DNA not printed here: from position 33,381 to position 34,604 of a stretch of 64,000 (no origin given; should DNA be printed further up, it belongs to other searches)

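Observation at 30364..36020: Orphan larB-larE-larC cluster paired divergently with a Tat-exported DUF362 protein and a membrane polyferredoxin; no larA in the window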

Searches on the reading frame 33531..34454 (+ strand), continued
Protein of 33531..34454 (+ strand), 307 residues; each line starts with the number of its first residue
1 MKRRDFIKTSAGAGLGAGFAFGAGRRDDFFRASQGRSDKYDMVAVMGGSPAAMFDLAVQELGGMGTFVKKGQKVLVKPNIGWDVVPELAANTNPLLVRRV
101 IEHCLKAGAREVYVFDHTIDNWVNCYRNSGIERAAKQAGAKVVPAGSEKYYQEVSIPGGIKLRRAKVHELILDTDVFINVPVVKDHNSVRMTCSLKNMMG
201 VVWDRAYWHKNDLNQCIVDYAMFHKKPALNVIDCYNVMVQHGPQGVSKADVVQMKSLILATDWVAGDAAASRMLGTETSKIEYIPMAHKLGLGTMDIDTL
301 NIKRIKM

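Call 32: find_encoding_contigs(protein=P0153, flank=8000, max_places=6)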
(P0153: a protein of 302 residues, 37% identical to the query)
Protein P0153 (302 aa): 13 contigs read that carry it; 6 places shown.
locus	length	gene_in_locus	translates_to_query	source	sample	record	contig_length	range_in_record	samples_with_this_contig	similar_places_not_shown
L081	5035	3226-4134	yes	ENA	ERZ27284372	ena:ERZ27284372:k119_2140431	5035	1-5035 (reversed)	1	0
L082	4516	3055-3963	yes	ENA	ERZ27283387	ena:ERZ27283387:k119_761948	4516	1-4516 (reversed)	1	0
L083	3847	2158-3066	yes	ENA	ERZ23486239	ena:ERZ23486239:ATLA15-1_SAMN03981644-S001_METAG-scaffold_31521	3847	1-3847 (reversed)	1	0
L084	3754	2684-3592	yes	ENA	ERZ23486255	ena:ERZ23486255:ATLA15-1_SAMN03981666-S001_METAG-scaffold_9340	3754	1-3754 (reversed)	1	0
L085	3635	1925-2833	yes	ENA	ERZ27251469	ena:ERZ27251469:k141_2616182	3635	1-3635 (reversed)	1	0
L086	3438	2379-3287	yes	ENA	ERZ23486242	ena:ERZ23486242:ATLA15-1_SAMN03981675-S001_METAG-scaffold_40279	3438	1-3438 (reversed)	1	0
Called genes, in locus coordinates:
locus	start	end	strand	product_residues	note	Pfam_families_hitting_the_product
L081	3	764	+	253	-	?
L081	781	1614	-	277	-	PF20244:DUF6599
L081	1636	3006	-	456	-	PF00248:Aldo_ket_red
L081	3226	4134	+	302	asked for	PF04015:DUF362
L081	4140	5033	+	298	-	?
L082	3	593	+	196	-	?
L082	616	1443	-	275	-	PF20244:DUF6599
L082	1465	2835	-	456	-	PF00248:Aldo_ket_red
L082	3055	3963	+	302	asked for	PF04015:DUF362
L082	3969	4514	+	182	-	?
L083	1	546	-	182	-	?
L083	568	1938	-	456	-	PF00248:Aldo_ket_red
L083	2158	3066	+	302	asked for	PF04015:DUF362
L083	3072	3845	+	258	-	?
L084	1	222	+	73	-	?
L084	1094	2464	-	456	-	PF00248:Aldo_ket_red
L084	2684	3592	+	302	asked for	PF04015:DUF362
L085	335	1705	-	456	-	PF00248:Aldo_ket_red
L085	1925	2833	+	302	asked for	PF04015:DUF362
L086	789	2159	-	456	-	PF00248:Aldo_ket_red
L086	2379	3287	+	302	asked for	PF04015:DUF362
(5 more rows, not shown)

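Call 34: fold_search(model_id=the predicted structure, library=pdb)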
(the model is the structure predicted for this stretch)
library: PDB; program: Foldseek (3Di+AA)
matches with E <= 10: 1323; with E <= 0.001: 19
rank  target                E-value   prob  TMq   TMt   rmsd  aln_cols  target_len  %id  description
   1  2yjg_A                7.3e-07  1.00  0.42  0.33  11.8       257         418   13  Structure of the lactate racemase apoprotein from Thermoanaerobacterium thermosaccharolyticum (released 2012-05-30)
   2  2yjg_B                9.9e-07  1.00  0.42  0.33  12.6       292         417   11  Structure of the lactate racemase apoprotein from Thermoanaerobacterium thermosaccharolyticum (released 2012-05-30)
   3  8ezh                  1.6e-06  1.00  0.45  0.35  12.0       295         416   10  A tethered niacin-derived pincer complex with a nickel-carbon bond in lactate racemase R98A/R100A variant modeled with s (released 2023-01-25)
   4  6c1w_A                4.6e-06  1.00  0.42  0.32  11.9       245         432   11  A tethered niacin-derived pincer complex with a nickel-carbon or sulfite-carbon bond in lactate racemase (released 2018-03-14)
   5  9eia_B                5.9e-06  1.00  0.51  0.39  10.4       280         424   13  A broad-substrate spectrum lactate racemase A from Isosphaera pallida in complex with copurified D-lactate (released 2025-01-29)
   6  9q3j_G                6.2e-06  1.00  0.47  0.34  12.6       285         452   10  Structures of LarA-like nickel-pincer nucleotide cofactor-utilizing enzyme with a single catalytic histidine residue f (released 2025-09-17)
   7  5huq_A                8.0e-06  1.00  0.43  0.33  12.5       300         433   11  A tethered niacin-derived pincer complex with a nickel-carbon bond in lactate racemase (released 2016-02-10)
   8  8ezf                  9.6e-06  1.00  0.45  0.35  11.9       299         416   10  A tethered niacin-derived pincer complex with a nickel-carbon or sulfite-carbon bond in lactate racemase R98A/R100A vari (released 2023-01-25)
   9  5huq_B                1.2e-05  1.00  0.42  0.32  11.9       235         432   12  A tethered niacin-derived pincer complex with a nickel-carbon bond in lactate racemase (released 2016-02-10)
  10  4nar                  1.8e-05  1.00  0.47  0.36   6.9       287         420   14  Crystal Structure of the Q9WYS3 protein from Thermotoga maritima. Northeast Structural Genomics Consortium Target VR152 (released 2013-11-06)
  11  9q3j_D                1.8e-05  1.00  0.41  0.30  13.1       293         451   12  Structures of LarA-like nickel-pincer nucleotide cofactor-utilizing enzyme with a single catalytic histidine residue f (released 2025-09-17)
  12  9q3j_H                2.3e-05  1.00  0.50  0.36  11.8       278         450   10  Structures of LarA-like nickel-pincer nucleotide cofactor-utilizing enzyme with a single catalytic histidine residue f (released 2025-09-17)
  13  7s91                  4.2e-05  1.00  0.47  0.37   7.7       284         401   10  Structure of the malate racemase mar2 apoprotein from Thermoanaerobacterium thermosaccharolyticum at 2.25 angstroms reso (released 2021-10-13)
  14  9q3j_E                4.2e-05  1.00  0.46  0.33  12.2       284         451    8  Structures of LarA-like nickel-pincer nucleotide cofactor-utilizing enzyme with a single catalytic histidine residue f (released 2025-09-17)
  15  9q3k_A                5.7e-05  1.00  0.38  0.26  11.7       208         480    9  Structure of LarA-like nickel-pincer nucleotide cofactor-utilizing enzyme with a single catalytic histidine residue fr (released 2025-09-24)
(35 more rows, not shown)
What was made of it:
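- On DUF362 (PF04015), Pfam clan CL0471: All of the top 19 Foldseek PDB hits are LarA family (call 34).
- It has the LarA fold (call 34).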

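Call 40: search_protein_families(library=pfam, proteins=[window:33531-34454:+, P0153, P0121], max_evalue=10)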
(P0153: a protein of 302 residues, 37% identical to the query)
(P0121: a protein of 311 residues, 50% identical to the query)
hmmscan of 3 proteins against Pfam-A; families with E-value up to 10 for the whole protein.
window:33531-34454:+ (307 aa): 3 families
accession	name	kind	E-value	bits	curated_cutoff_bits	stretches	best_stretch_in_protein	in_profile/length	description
PF04015.17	DUF362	-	1.2e-47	163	24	1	74-271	1-199/200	Domain of unknown function (DUF362)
PF10518.14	TAT_signal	-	0.00036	20.8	22.7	1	1-20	2-21/21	TAT (twin-arginine translocation) pathway signal sequence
PF23728.1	Tubby_C_like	-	0.1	12.9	24.4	1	172-220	43-92/172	Tubby C-terminal like domain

P0153 (302 aa): 4 families
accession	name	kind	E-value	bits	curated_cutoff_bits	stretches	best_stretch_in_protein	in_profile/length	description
PF04015.17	DUF362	-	1.4e-49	169.3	24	1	71-266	1-200/200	Domain of unknown function (DUF362)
PF21286.3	CFAI_FIMAC_N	-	0.019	15.1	27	1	110-122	7-16/21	Complement factor I, FIMAC N-terminal domain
PF10518.14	TAT_signal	-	0.028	14.8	22.7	1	1-17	2-18/21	TAT (twin-arginine translocation) pathway signal sequence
PF23937.1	DUF7272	-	0.13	12.2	27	1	145-177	155-187/196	Family of unknown function (DUF7272)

P0121 (311 aa): 1 family
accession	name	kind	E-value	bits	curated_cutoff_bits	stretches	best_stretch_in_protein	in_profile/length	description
PF04015.17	DUF362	-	1.1e-53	182.7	24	1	74-271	1-199/200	Domain of unknown function (DUF362)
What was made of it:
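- On LarA family (NPN-dependent racemase/epimerase, DUF2088): Pfam scan even at E<=10 shows only PF04015 and the Tat signal (call 40).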

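Call 46: find_related_loci(query=P0165, collection=genome_contigs, flank=10000)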
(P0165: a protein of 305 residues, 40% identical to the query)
Query P0165 (305 aa) in genome_contigs; peptide patterns used: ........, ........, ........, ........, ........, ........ (x = any residue, [..] = any of these).
600 stretches matched a pattern (row limit reached: there are more); 551 encode a relative of the query (tblastn E <= 1e-3); the best 80 are kept; 80 distinct loci.
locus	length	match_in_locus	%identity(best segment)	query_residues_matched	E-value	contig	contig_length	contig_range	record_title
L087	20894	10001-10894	58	4-302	2e-113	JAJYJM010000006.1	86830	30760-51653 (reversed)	MAG: Nitrospirae bacterium isolate DBS2-1.bin160 NODE_458_length_86830_cov_35.356920, whole genome shotgun sequence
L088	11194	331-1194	55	4-298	2e-99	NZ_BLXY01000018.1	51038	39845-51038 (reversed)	Geomonas paludis strain Red736 sequence18, whole genome shotgun sequence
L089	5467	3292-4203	54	1-298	2e-99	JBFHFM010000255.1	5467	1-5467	MAG: Trichloromonas sp. isolate Mix_sand07.2021.05.G.127 k141_697122_length_5467_cov_48.0362, whole genome shotgun seque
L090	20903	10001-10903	55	1-300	3e-99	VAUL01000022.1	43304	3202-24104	MAG: Deltaproteobacteria bacterium isolate D1FN1.001 NODE_22_length_43304_cov_33.723_ID_3658255, whole genome shotgun se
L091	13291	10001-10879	55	6-302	4e-99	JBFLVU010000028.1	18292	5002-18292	MAG: Acidobacteriota bacterium isolate MAG014 MAG014_28, whole genome shotgun sequence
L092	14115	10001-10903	52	3-298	3e-99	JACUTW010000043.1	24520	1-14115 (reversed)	MAG: Desulfuromonadales bacterium isolate Kmv15 NODE_958_length_24520_cov_13.181729, whole genome shotgun sequence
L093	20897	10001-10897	54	4-298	8e-99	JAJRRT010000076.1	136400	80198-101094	MAG: Deltaproteobacteria bacterium isolate Dive100_bin3.49 k141_830893, whole genome shotgun sequence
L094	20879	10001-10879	55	6-302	2e-97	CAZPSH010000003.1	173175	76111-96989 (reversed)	MAG TPA_asm: uncultured Thermoanaerobaculia bacterium isolate binchicken_co220_43 genome assembly, contig: NODE_16_lengt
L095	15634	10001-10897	53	4-298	4e-97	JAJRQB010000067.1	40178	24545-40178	MAG: Deltaproteobacteria bacterium isolate Dive100_bin10.31 k141_326772, whole genome shotgun sequence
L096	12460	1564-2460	51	4-302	4e-97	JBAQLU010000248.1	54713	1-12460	MAG: Thermodesulfovibrionales bacterium isolate MFD12052_ilm_asm_bin4 k127_63610, whole genome shotgun sequence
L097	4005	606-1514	56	1-298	2e-97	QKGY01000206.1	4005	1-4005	MAG: Desulfuromonadaceae bacterium isolate SZUA-540 scaffold_121916, whole genome shotgun sequence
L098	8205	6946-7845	49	3-298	2e-96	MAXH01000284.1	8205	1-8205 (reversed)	MAG: Desulfobulbaceae bacterium S3730MH12 k99_691536, whole genome shotgun sequence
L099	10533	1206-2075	52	4-295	6e-96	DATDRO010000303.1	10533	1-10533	MAG TPA_asm: Nitrospirota bacterium isolate SMAG_U7979 k141_1542609, whole genome shotgun sequence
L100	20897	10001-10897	53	1-298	3e-96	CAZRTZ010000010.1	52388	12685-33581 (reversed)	MAG TPA_asm: uncultured Geobacteraceae bacterium isolate SRP231805_co3_153 genome assembly, contig: NODE_170_length_5238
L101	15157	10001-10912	50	2-301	6e-95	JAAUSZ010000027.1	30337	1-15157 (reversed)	MAG: Desulfobacula sp. isolate SM1_1_2 NODE_344_length_30337_cov_3.404403, whole genome shotgun sequence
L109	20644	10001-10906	51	2-298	6e-93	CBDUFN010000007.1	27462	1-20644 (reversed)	MAG TPA_asm: uncultured bacterium isolate SRR22808124_concoct_38 genome assembly, contig: ERZ25043433.798, whole genome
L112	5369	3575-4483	49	1-298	2e-92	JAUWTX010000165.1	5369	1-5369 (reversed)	MAG: Desulfuromonadales bacterium isolate CSMAG_2591 CSMAG_2591_k127_6668242_length_5369_cov_171.0969, whole genome shot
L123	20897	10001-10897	52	4-298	3e-90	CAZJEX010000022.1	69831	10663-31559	MAG TPA_asm: uncultured Desulfobulbus sp. isolate SRP302447_co4_640 genome assembly, contig: NODE_1240_length_69831_cov_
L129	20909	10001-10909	51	1-298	3e-92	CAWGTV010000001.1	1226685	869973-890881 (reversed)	MAG: uncultured delta proteobacterium isolate MFD09779.bin.1.259 genome assembly, contig: contig_12750, whole genome sho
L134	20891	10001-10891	50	4-302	9e-89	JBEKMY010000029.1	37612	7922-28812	MAG: Smithella sp. isolate SPRUCE 404 SPRUCE_404_29, whole genome shotgun sequence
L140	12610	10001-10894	50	3-302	7e-88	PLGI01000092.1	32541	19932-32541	MAG: Syntrophaceae bacterium isolate bog_1110 73.20110800_S3D.35_contig_4408, whole genome shotgun sequence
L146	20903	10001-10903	48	4-305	8e-88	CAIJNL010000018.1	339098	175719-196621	MAG: uncultured Nitrospiraceae bacterium isolate AlinenLipids_bin-2809 genome assembly, contig: bin-2809:18/48, whole ge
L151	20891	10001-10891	50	4-302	2e-87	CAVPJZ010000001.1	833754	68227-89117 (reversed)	MAG: uncultured delta proteobacterium isolate MFD10007.bin.2.133 genome assembly, contig: contig_11018, whole genome sho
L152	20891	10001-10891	50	4-302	9e-87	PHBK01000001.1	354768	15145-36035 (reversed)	MAG: Deltaproteobacteria bacterium HGW-Deltaproteobacteria-12 bjp_ig2069_scaffold_24, whole genome shotgun sequence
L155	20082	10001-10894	49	3-302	4e-87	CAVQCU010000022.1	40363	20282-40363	MAG: uncultured delta proteobacterium isolate MFD02138.bin.2.50 genome assembly, contig: contig_10745, whole genome shot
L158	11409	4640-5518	48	4-303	2e-86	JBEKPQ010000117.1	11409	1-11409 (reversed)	MAG: Thermodesulfobacteriota bacterium isolate SPRUCE 468 SPRUCE_468_117, whole genome shotgun sequence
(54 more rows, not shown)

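Call 51: search_protein_families(library=pfam, proteins=[L152:7463-8611:+, L158:8485-9480:+, L089:2636-3238:+, L112:2041-2937:+, L109:4721-5764:+, L129:12484-13125:+, L123:17893-19149:-, L109:8184-8486:+, L081:1636-3006:-, L146:10908-12464:+], max_evalue=0.001)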
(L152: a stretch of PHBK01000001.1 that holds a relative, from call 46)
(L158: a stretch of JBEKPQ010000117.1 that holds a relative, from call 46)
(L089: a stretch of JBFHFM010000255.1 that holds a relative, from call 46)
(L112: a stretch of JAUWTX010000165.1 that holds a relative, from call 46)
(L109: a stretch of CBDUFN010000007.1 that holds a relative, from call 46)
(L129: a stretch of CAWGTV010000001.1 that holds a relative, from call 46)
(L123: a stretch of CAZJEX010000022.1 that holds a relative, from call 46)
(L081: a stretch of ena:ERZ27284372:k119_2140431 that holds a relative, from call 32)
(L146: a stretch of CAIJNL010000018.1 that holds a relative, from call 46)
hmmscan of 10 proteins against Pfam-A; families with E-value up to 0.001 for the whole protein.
L152:7463-8611:+ (382 aa): 4 families
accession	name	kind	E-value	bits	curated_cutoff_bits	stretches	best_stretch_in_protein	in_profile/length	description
PF00248.27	Aldo_ket_red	-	3.5e-35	121.9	24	1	67-238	23-199/291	Aldo/keto reductase family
PF13187.11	Fer4_9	-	9.1e-06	26.1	27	1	302-367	1-50/52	4Fe-4S dicluster domain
PF12838.12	Fer4_7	-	2.8e-05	24.9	27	0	296-317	31-52/52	4Fe-4S dicluster domain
PF13534.11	Fer4_17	-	0.00097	20.1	22.2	0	303-369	2-61/61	4Fe-4S dicluster domain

L158:8485-9480:+ (331 aa): 1 family
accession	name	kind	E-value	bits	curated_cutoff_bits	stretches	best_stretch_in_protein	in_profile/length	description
PF20244.3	DUF6599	-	7.7e-31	107.5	27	1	63-249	3-183/186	Family of unknown function (DUF6599)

L089:2636-3238:+ (200 aa): 1 family
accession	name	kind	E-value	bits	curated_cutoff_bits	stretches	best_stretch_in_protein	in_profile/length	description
PF04069.17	OpuAC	-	8.3e-20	71.9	21.2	2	30-131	1-86/257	Substrate binding domain of ABC-type glycine betaine transport system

L112:2041-2937:+ (298 aa): 2 families
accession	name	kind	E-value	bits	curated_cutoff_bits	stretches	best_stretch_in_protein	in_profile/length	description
PF05048.19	NosD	-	5.9e-08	32.8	23.6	1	123-233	42-152/212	Periplasmic copper-binding protein (NosD)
PF13229.12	Beta_helix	-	1.5e-07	31.6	25.9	1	134-234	39-142/158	Right handed beta helix region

L109:4721-5764:+ (347 aa): 3 families
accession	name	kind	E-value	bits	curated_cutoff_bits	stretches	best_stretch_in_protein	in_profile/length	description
PF13620.12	CarboxypepD_reg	-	3e-14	53.6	32.3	1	245-303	2-56/82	Carboxypeptidase regulatory-like domain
PF10670.15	DUF4198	-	9.1e-08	32.9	34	0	116-188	131-205/209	Domain of unknown function (DUF4198)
PF13715.12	CarbopepD_reg_2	-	0.00019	21.8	32.2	0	245-301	1-50/88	CarboxypepD_reg-like domain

L129:12484-13125:+ (213 aa): 1 family
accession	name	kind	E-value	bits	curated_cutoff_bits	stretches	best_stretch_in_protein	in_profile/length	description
PF11249.13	DUF3047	-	1.2e-65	221.2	27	1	36-209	2-198/198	Protein of unknown function (DUF3047)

L123:17893-19149:- (418 aa): 2 families
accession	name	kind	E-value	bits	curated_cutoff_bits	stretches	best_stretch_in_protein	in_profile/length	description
PF00072.30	Response_reg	-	1.3e-27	96.6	30.2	1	293-401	1-109/111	Response regulator receiver domain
PF13189.12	Cytidylate_kin2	-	1.1e-15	58.7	28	1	3-169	1-176/176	Cytidylate kinase-like family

L109:8184-8486:+ (100 aa): 1 family
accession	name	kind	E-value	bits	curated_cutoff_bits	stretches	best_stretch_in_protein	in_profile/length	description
PF11950.13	DUF3467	-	1.9e-25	89.2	25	1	3-85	3-90/92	Protein of unknown function (DUF3467)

L081:1636-3006:- (456 aa): 2 families
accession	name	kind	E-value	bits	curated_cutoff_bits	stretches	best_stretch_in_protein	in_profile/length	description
PF00248.27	Aldo_ket_red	-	1.4e-27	97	24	1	80-357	24-280/291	Aldo/keto reductase family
PF13237.11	Fer4_10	-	0.00036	20.8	25.5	0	370-437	4-53/53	4Fe-4S dicluster domain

L146:10908-12464:+ (518 aa): 12 families
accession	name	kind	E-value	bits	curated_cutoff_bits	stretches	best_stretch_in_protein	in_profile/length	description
PF00037.32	Fer4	-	2.5e-16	59.2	21.1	1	477-495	2-20/24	4Fe-4S binding domain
PF12801.12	Fer4_5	-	3.6e-16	59.3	22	2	65-97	10-43/48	4Fe-4S binding domain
PF12838.12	Fer4_7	-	3.5e-14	53.4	27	2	441-496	4-51/52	4Fe-4S dicluster domain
PF13237.11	Fer4_10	-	3.8e-13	49.6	25.5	1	241-286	6-53/53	4Fe-4S dicluster domain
PF13484.11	Fer4_16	-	6.6e-13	49.7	30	0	397-451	4-65/66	4Fe-4S double cluster binding domain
PF13187.11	Fer4_9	-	7.1e-13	48.8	27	1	244-288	2-50/52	4Fe-4S dicluster domain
PF14697.11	Fer4_21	-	1e-10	42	35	1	242-288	6-55/59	4Fe-4S dicluster domain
PF13183.11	Fer4_8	-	1.2e-09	39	27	1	442-496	8-67/68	4Fe-4S dicluster domain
PF12837.12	Fer4_6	-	4.7e-08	33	25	1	476-495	2-21/24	4Fe-4S binding domain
PF13534.11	Fer4_17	-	5e-06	27.4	22.2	0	441-495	4-58/61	4Fe-4S dicluster domain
PF12797.12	Fer4_2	-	9.9e-05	22.5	24.5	1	476-495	3-22/22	4Fe-4S binding domain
PF25160.1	LdpA_Fe-S-bd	-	0.00012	22.3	27.6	0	445-496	9-41/49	LdpA Fe-S cluster-binding domain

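Call 55: find_encoding_contigs(protein=P0121, flank=10000, max_places=4)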
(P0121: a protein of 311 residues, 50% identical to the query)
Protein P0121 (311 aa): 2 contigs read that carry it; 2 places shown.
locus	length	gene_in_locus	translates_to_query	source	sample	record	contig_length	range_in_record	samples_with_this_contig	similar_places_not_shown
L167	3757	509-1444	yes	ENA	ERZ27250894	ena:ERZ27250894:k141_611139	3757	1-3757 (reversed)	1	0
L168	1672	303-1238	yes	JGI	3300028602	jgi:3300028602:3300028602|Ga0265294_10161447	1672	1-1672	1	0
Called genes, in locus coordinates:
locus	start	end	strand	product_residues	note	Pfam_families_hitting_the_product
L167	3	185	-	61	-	?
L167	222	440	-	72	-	PF14899:DUF4492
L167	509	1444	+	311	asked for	PF04015:DUF362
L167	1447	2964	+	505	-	PF12801:Fer4_5, PF00037:Fer4 (faint), PF12801:Fer4_5 (weak), PF13183:Fer4_8 (weak), PF13187:Fer4_9, PF12838:Fer4_7, PF13187:Fer4_9 (weak), PF12797:Fer4_2 (weak), +5 more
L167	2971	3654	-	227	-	PF01746:tRNA_m1G_MT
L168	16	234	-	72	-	PF14899:DUF4492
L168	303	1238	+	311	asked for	PF04015:DUF362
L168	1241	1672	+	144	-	?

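Call 56: find_encoding_contigs(protein=P0150, flank=10000, max_places=4)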
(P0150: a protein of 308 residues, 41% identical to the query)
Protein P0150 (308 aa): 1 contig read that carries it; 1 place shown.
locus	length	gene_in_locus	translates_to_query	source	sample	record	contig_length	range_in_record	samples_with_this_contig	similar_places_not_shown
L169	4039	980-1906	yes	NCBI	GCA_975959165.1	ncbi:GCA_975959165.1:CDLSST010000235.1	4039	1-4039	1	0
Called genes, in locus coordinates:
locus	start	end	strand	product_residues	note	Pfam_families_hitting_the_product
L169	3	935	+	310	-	?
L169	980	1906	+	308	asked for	PF04015:DUF362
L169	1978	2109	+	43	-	-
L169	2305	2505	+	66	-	-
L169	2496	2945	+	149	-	PF06966:DUF1295 (weak), PF04191:PEMT, PF04140:ICMT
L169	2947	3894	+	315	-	PF03308:MeaB, PF00009:GTP_EFTU (faint), PF01935:DUF87 (weak), PF02492:cobW (weak)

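Call 57: find_encoding_contigs(protein=P0147, flank=10000, max_places=4)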
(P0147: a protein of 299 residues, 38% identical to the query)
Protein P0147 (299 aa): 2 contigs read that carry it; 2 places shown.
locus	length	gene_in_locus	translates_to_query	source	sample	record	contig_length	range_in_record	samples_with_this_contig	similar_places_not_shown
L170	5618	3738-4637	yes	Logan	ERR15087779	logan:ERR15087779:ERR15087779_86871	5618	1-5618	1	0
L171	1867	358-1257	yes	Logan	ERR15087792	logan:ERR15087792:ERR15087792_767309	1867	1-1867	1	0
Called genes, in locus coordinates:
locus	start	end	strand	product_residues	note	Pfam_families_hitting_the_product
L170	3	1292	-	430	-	?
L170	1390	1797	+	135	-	PF19643:DUF6146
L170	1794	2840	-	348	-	PF00383:dCMP_cyt_deam_1, PF14437:MafB19-deam, PF01872:RibD_C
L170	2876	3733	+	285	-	PF17827:PrmC_N, PF05175:MTS, PF06325:PrmA, PF01170:UPF0020 (weak), PF08241:Methyltransf_11 (faint), PF08242:Methyltransf_12 (weak), PF13649:Methyltransf_25, PF13847:Methyltransf_31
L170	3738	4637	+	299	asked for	PF04015:DUF362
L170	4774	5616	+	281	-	?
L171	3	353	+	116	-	?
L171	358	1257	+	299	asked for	PF04015:DUF362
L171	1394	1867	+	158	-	?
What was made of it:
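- Tried and rejected: Contig look-ups for distant representatives mostly returned contigs too short to be informative (calls 32, 55-57).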
